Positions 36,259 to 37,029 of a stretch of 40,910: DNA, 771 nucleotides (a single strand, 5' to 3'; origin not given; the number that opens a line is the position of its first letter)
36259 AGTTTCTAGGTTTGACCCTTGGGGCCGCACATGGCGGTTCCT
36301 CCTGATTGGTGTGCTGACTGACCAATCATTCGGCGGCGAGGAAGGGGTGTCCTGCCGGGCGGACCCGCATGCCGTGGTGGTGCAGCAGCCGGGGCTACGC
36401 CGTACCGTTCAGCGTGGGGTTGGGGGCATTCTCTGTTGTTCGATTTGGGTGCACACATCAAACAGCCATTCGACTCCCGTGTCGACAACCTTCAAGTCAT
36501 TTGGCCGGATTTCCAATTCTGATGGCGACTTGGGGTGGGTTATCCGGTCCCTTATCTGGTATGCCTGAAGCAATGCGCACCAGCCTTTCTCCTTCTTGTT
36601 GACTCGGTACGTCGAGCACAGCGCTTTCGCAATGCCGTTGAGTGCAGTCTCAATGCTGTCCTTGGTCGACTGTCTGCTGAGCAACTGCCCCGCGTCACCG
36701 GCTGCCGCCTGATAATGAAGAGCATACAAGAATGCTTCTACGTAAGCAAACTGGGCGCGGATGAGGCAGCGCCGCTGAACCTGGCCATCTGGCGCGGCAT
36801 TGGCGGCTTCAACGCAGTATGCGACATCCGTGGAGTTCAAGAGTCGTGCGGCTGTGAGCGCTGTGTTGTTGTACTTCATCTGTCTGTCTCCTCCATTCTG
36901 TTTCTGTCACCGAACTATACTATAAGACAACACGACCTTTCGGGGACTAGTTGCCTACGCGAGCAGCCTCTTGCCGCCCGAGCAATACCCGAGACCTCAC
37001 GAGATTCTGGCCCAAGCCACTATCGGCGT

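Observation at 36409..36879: Small island-encoded protein carries a HEPN-type R-x4-H motif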

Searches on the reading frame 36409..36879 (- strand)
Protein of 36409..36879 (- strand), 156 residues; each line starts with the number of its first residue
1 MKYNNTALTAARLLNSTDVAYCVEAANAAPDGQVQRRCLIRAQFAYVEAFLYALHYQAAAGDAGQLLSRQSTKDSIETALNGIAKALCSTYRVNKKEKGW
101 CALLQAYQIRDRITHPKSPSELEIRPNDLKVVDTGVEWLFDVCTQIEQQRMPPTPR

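Call 3: search_protein_families(library=pfam, proteins=[window:36409-36879:-], max_evalue=10)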
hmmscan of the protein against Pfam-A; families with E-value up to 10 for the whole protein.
window:36409-36879:- (156 aa): 0 families

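Call 4: search_protein_families(library=padloc, proteins=[window:36409-36879:-], max_evalue=10)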
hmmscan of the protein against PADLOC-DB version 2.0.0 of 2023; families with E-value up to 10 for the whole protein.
window:36409-36879:- (156 aa): 0 families

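Call 5: search_protein_families(library=ncbifam, proteins=[window:36409-36879:-], max_evalue=10)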
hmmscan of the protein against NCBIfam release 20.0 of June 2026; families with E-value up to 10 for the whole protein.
window:36409-36879:- (156 aa): 0 families

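Call 6: find_homologous_proteins(query=window:36409-36879:-, max_evalue=0.01)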
Query window:36409-36879:- (156 aa): 3 proteins with E <= 0.01 among 56 candidates.
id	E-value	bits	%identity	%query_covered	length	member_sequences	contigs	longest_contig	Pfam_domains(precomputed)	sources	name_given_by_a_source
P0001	2.7e-99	347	100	100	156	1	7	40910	-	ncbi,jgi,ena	-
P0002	3.2e-36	142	45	94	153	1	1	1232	-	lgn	-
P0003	1.7e-33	133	41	96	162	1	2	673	-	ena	-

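Call 12: find_encoding_contigs(protein=P0001, flank=10000, max_places=10)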
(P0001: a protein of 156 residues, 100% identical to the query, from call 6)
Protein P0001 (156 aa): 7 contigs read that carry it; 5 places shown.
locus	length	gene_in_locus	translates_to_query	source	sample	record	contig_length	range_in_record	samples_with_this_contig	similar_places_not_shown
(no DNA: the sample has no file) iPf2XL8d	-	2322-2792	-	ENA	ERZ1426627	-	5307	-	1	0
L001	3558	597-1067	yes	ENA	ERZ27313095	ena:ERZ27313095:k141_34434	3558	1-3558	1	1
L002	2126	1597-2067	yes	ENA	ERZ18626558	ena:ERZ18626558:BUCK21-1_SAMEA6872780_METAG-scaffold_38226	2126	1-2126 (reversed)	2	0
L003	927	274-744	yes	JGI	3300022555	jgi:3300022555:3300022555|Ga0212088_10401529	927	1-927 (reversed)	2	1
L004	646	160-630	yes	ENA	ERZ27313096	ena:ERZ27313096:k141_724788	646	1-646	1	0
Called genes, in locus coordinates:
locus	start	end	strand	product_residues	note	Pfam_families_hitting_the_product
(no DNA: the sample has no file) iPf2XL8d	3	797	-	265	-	?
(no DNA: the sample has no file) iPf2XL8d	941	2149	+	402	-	PF16289:PIN_12 (faint), PF18476:PIN_8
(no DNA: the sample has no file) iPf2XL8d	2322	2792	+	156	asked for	-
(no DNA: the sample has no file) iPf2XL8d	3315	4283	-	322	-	PF00480:ROK, PF01869:BcrAD_BadFG (weak)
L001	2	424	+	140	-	?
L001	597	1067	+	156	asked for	-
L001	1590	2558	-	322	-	PF00480:ROK, PF01869:BcrAD_BadFG (weak)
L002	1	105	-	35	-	?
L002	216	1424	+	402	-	PF16289:PIN_12 (faint), PF18476:PIN_8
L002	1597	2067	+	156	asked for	-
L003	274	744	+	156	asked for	-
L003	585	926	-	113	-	?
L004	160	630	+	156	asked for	-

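Call 13: find_encoding_contigs(protein=P0002, flank=10000)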
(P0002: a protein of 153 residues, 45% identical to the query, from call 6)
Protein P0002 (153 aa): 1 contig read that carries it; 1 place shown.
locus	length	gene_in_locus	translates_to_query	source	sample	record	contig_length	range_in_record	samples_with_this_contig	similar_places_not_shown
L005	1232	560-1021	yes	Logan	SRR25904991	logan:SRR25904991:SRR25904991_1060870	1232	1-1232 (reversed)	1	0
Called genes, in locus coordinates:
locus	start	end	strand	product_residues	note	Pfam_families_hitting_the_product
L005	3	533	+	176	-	?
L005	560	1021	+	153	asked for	-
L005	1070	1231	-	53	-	?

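Call 14: find_encoding_contigs(protein=P0003, flank=10000)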
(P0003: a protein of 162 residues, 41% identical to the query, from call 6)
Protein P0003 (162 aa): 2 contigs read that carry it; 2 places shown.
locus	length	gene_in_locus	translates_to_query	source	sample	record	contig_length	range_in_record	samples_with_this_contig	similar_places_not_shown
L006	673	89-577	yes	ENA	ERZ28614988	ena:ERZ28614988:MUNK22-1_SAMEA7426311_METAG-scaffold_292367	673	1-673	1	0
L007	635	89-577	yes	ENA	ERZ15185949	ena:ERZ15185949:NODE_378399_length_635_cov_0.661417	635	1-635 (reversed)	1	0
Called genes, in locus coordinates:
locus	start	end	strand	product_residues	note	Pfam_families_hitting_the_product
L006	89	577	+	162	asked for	-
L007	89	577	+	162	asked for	-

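Call 19: predict_structure(alignment_id=A1)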
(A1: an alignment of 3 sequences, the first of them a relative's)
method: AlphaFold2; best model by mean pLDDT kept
length: 156 residues; sequences in the alignment: 3
mean_pLDDT: 80.3   pTM: 0.75
mean pLDDT of the five models: 80.3, 79.1, 79.1, 78.4, 74.4
residues with pLDDT >= 90: 41; 70-90: 89; 50-70: 20; < 50: 6
segments of 3 or more residues with pLDDT < 50: 1-3, 154-156
pLDDT, mean of each block of 10 residues (from residue 1): 59 84 89 90 87 74 65 77 76 86 91 89 89 91 77 50
secondary structure, 60 per line:
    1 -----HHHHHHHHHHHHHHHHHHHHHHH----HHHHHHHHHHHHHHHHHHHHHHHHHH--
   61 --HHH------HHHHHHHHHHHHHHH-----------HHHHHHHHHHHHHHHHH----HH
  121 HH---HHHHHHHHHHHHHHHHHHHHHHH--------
elements in order: H6-28 H33-58 H72-86 H98-114 H119-122 H126-148

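Call 21: search_protein_representatives(alignment_id=A1)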
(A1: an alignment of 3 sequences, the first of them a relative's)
Query: 3 sequences, 161 profile positions. Proteins with E-value up to 0.001 (for the whole library): 2254; up to 1e-10: 453; up to 1e-30: 2. The best 150 are listed.
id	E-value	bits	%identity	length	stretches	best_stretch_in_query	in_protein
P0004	6.5e-63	227.4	-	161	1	1-153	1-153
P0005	3.1e-41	156.9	-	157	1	1-147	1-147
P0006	1.6e-25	105.8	-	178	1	3-144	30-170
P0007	1.5e-20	89.6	-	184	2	60-147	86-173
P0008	1.7e-20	89.5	-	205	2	61-149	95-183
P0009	2.0e-20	89.2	-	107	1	47-146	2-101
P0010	2.1e-19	85.9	-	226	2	60-148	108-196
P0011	6.9e-19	84.2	-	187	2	60-142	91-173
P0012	8.9e-19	83.9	-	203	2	72-151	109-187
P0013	2.7e-18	82.3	-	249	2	61-150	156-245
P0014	7.9e-18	80.8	-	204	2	61-146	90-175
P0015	1.4e-17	80.0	-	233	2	71-148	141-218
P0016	4.5e-17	78.3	-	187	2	61-142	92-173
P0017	5.2e-17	78.1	-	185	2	73-146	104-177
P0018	6.2e-17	77.9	-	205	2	61-148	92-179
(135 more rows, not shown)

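Call 22: search_solved_structures(query=A1, max_evalue=10, show_alignments=3)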
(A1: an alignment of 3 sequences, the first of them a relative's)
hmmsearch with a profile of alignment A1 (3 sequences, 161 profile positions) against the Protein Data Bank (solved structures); distinct sequences matched with E-value up to 10: 1.
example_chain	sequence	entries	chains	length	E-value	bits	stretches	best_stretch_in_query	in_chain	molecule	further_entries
4v8m_AT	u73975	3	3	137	1.1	12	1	69-114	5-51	40S RIBOSOMAL PROTEIN S24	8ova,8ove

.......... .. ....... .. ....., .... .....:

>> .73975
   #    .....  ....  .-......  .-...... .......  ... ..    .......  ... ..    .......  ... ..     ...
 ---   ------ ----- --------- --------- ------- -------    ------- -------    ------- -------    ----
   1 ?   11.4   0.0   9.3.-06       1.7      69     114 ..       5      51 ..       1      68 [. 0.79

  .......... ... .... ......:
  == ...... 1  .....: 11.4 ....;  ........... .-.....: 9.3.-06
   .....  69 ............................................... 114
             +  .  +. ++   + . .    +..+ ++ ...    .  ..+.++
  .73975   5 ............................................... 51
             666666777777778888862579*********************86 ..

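Call 25: search_protein_families(library=pfam, alignment_id=A2, max_evalue=1)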
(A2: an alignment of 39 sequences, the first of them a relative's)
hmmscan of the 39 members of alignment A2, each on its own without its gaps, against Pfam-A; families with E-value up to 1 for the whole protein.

A. member 1, P0001 (156 aa): 0 families

B. families by the number of members that match (of 39 scanned): 28 families (the first 25 are shown)
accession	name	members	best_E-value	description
PF18735.6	HEPN_RiboL-PSP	3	0.00062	RiboL-PSP-HEPN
PF13211.12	DUF4019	1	0.0013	Protein of unknown function (DUF4019)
PF25448.1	DUF7897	1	0.0036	Domain of unknown function (DUF7897)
PF20369.3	DUF6664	1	0.0065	Family of unknown function (DUF6664)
PF21488.3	YqbF_HeH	1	0.011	YqbF, HeH motif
PF18899.5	DUF5655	1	0.026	Domain of unknown function (DUF5655)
PF03993.17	DUF349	1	0.033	Domain of Unknown Function (DUF349)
PF15112.11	DUF4559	1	0.033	Domain of unknown function (DUF4559)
PF00656.27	Peptidase_C14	1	0.039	Caspase domain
PF01086.22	Clathrin_lg_ch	1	0.039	Clathrin light chain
PF03216.18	Rhabdo_ncap_2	1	0.044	Rhabdovirus nucleoprotein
PF25539.1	Bestrophin_2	1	0.055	Bacterial/Fungal Bestrophin protein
PF08148.17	DSHCT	1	0.058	DSHCT (NUC185) domain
PF09524.15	Phg_2220_C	1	0.058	Conserved phage C-terminus (Phg_2220_C)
PF10564.14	MAR_sialic_bdg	1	0.066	Sialic-acid binding micronemal adhesive repeat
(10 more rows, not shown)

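Call 28: search_solved_structures(query=A3, max_evalue=10, show_alignments=3)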
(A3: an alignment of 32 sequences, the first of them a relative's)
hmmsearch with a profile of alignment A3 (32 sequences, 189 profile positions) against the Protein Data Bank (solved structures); distinct sequences matched with E-value up to 10: 0.

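Call 29: find_homologous_proteins(query=A3, max_evalue=0.001)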
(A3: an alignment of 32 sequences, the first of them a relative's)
Query A3 (32 sequences) (156 aa, profile of the alignment): 68 proteins with E <= 0.001 among 5004 candidates.
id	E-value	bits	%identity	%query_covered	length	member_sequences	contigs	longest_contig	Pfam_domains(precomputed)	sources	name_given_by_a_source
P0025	4.7e-51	191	24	78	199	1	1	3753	-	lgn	-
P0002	1.6e-46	176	45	94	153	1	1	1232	-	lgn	-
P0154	2.2e-46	176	24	74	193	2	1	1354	-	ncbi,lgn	-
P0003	5.2e-46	175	41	96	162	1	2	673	-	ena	-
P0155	1.7e-45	173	22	72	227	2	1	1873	-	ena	-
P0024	1.1e-44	170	29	83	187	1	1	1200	-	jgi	-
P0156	1.2e-44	170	25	85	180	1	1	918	-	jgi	-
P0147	2.2e-43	166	29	70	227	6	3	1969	-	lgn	-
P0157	2.5e-43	166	25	70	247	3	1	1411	-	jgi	jgi:hypothetical protein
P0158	2.6e-43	166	26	85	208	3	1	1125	-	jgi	jgi:hypothetical protein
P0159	3.9e-43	165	22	87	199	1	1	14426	-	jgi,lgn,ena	-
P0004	4.7e-43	165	42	96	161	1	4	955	-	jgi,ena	-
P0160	7.3e-43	164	26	72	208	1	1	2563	-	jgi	jgi:hypothetical protein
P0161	7.5e-42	161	24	87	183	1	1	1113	-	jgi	jgi:hypothetical protein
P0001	9.3e-42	161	100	100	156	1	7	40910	-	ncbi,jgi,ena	-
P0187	1.4e-36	144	33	60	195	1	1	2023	-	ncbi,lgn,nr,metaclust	ncbi:hypothetical protein TI05_14735 [Achromatium sp. WMS3]|nr:hypothetical protein TI05_14735 [Achr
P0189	3.5e-36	143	43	97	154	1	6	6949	-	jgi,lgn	jgi:hypothetical protein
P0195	3.3e-33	133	23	88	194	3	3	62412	-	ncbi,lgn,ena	-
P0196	1.5e-31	127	31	93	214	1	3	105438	-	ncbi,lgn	-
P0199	1.6e-29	121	23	85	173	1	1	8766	-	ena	-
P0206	4.9e-18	83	24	32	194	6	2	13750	-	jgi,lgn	jgi:hypothetical protein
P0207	1.1e-17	82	24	76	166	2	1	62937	-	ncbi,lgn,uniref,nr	ncbi:hypothetical protein SAMN04244571_01342 [Azotobacter beijerinckii]|uniref:RiboL-PSP-HEPN domain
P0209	9.3e-17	79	24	32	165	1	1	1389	-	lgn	-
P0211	2.5e-16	78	24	26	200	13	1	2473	-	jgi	jgi:hypothetical protein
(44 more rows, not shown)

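Call 30: find_encoding_contigs(protein=P0189, flank=6000, max_places=6)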
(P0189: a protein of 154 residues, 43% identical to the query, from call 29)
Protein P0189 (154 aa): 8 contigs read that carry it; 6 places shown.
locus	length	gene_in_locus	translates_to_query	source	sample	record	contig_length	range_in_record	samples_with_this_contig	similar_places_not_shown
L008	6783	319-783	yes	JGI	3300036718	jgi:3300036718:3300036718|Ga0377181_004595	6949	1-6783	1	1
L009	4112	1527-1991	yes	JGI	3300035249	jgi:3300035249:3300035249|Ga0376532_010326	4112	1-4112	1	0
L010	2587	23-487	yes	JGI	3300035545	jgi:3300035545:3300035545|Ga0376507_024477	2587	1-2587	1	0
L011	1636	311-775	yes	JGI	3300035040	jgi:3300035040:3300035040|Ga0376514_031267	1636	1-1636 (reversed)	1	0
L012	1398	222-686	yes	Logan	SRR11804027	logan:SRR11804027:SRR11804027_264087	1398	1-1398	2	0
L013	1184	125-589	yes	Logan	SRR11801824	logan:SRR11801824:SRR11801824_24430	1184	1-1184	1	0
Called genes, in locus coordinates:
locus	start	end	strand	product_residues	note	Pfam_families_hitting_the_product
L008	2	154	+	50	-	?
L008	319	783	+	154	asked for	-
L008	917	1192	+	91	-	-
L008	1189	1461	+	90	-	-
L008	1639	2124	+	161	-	PF05635:23S_rRNA_IVP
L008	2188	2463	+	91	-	PF04365:BrnT_toxin (weak)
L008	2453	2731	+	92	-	PF12441:CopG_antitoxin (faint)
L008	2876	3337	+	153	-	PF05635:23S_rRNA_IVP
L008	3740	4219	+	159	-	-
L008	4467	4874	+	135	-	PF13205:Big_5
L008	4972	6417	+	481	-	PF02386:TrkH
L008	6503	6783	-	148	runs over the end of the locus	?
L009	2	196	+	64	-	?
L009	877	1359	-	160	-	-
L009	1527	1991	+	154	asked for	-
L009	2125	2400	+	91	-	-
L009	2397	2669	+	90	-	-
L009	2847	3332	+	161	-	PF05635:23S_rRNA_IVP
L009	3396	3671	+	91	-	PF04365:BrnT_toxin (weak)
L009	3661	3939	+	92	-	PF12441:CopG_antitoxin (faint)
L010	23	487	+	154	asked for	-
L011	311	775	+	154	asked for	-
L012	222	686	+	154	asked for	-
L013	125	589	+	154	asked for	-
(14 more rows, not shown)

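Call 31: find_encoding_contigs(protein=P0196, flank=6000, max_places=3)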
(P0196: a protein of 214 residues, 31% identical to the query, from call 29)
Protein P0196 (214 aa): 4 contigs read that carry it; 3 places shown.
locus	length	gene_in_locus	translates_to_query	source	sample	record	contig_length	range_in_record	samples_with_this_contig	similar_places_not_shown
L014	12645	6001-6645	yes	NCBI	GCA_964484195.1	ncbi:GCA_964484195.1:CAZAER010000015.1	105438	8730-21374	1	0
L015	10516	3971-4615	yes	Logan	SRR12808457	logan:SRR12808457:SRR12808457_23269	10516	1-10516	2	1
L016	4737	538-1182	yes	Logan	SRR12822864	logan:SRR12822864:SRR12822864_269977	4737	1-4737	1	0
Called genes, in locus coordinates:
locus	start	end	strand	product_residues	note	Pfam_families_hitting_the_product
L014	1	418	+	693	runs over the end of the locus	PF09374:PG_binding_3 (faint)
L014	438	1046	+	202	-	PF02798:GST_N, PF13409:GST_N_2, PF13417:GST_N_3, PF00043:GST_C, PF14497:GST_C_3 (weak), PF13410:GST_C_2 (weak)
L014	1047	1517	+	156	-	PF14539:DUF4442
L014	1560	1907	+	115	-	-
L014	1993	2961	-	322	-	PF00589:Phage_integrase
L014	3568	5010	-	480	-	PF00772:DnaB, PF13481:AAA_25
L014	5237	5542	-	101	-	-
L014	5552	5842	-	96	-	PF13560:HTH_31, PF12844:HTH_19 (weak), PF01381:HTH_3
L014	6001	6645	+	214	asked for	-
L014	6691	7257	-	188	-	-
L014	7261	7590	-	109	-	-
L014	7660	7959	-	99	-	PF01726:LexA_DNA_bind, PF12802:MarR_2 (weak)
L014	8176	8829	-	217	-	-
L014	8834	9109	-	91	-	-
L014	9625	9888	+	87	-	-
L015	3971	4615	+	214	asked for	-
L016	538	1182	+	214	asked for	-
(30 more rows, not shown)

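Call 32: find_encoding_contigs(protein=P0195, flank=6000, max_places=3)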
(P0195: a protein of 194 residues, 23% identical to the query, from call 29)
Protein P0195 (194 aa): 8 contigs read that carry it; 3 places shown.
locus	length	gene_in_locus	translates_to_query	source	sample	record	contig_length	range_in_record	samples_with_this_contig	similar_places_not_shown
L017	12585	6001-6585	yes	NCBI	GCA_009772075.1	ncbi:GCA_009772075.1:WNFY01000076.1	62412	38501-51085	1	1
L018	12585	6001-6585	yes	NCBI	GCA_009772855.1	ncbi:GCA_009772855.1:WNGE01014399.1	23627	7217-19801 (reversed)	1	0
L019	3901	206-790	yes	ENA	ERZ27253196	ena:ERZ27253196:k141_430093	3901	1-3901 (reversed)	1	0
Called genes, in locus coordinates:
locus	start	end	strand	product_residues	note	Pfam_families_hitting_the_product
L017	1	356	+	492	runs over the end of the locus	PF00909:Ammonium_transp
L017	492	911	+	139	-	-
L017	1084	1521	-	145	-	PF13620:CarboxypepD_reg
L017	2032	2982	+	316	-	-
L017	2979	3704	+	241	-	-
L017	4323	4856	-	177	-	-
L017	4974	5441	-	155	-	-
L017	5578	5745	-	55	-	-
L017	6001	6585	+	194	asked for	-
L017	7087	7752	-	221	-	-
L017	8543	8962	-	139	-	-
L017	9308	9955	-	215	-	-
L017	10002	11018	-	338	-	PF12127:FloA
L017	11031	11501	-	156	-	-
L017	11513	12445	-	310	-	PF08443:RimK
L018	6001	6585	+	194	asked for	-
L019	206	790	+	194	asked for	-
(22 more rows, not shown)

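Call 35: find_related_loci(query=A4, collection=genome_contigs, flank=6000)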
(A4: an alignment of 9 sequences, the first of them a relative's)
Query A4 (156 aa) in genome_contigs; peptide patterns used: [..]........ (x = any residue, [..] = any of these).
25 stretches matched a pattern; 20 encode a relative of the query (tblastn E <= 1e-3); 20 distinct loci.
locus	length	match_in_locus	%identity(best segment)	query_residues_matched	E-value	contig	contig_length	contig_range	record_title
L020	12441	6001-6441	39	1-147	6e-32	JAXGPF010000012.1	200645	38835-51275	MAG: Kiritimatiellia bacterium isolate AnMBR.bin297 bin297_12, whole genome shotgun sequence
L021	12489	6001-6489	31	2-146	4e-14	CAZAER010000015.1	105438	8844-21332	MAG TPA_asm: uncultured Bdellovibrionales bacterium isolate SRP287051_co1_183 genome assembly, contig: NODE_427_length_1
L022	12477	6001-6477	26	12-139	1e-13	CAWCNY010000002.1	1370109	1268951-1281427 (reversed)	MAG: uncultured Chloroflexia bacterium isolate MFD04944.bin.1.43 genome assembly, contig: contig_28110, whole genome sho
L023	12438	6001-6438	24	18-136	1e-11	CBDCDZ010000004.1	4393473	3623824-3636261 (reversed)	MAG: Trueperaceae bacterium isolate 07c7ba7f-aa85-48a8-9ef1-ab671b4b3d71 genome assembly, contig: contig_4, whole genome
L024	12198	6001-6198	35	73-138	8e-11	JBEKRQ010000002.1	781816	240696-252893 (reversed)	MAG: Verrucomicrobiota bacterium isolate SPRUCE 514 SPRUCE_514_2, whole genome shotgun sequence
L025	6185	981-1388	26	33-141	2e-10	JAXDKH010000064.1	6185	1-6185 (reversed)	MAG: Chloroflexia bacterium isolate BP_590 scaffold_4130420, whole genome shotgun sequence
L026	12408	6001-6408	31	18-128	4e-10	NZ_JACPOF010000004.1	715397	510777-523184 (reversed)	MAG: Polaromonas sp. isolate NC_groundwater_594_Pr5_B-0.1um_59_23 alan_book_18_scaffold_73269, whole genome shotgun sequ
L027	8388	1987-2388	28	33-139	9e-10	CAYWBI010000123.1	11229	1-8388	MAG TPA_asm: uncultured Calditrichaceae bacterium isolate SRP216583_co1_253 genome assembly, contig: NODE_5550_length_11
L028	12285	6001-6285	27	42-139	3e-9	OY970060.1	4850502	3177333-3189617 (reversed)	MAG: uncultured Acidobacteriota bacterium isolate MFD01916.bin.c.4 genome assembly, chromosome: 1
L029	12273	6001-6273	30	51-139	6e-9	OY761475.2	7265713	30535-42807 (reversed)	MAG: Vicinamibacterales bacterium isolate 01def6b1-0c8c-435d-859a-076764f3ef92 genome assembly, chromosome: 1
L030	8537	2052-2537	28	1-139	8e-9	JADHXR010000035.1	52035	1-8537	MAG: Phycisphaerae bacterium isolate BS750m-G58 BS-750m-C469, whole genome shotgun sequence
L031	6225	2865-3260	26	37-141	9e-9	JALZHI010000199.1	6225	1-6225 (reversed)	MAG: Chloroflexota bacterium isolate PEA bin13 SC8833_NODE_309_length_6225_cov_1.337816, whole genome shotgun sequence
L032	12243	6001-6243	35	59-139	1e-8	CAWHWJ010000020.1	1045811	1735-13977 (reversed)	MAG: uncultured Acidobacteriaceae bacterium isolate MFD04463.bin.1.35 genome assembly, contig: contig_8833, whole genome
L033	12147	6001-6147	39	98-146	1e-8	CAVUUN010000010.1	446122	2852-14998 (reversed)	MAG: uncultured Acidobacteriota bacterium isolate MFD03899.bin.1.231 genome assembly, contig: contig_32209, whole genome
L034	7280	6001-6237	28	61-139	5e-8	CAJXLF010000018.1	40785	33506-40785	MAG TPA_asm: uncultured Salinisphaerales bacterium isolate SRR6201692_bin.26_MetaBAT_v2.12.1_MAG genome assembly, contig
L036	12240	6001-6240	30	61-141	1e-7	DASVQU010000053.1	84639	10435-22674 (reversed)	MAG TPA_asm: Pyrinomonadaceae bacterium isolate SMAG_U3216 k141_14272, whole genome shotgun sequence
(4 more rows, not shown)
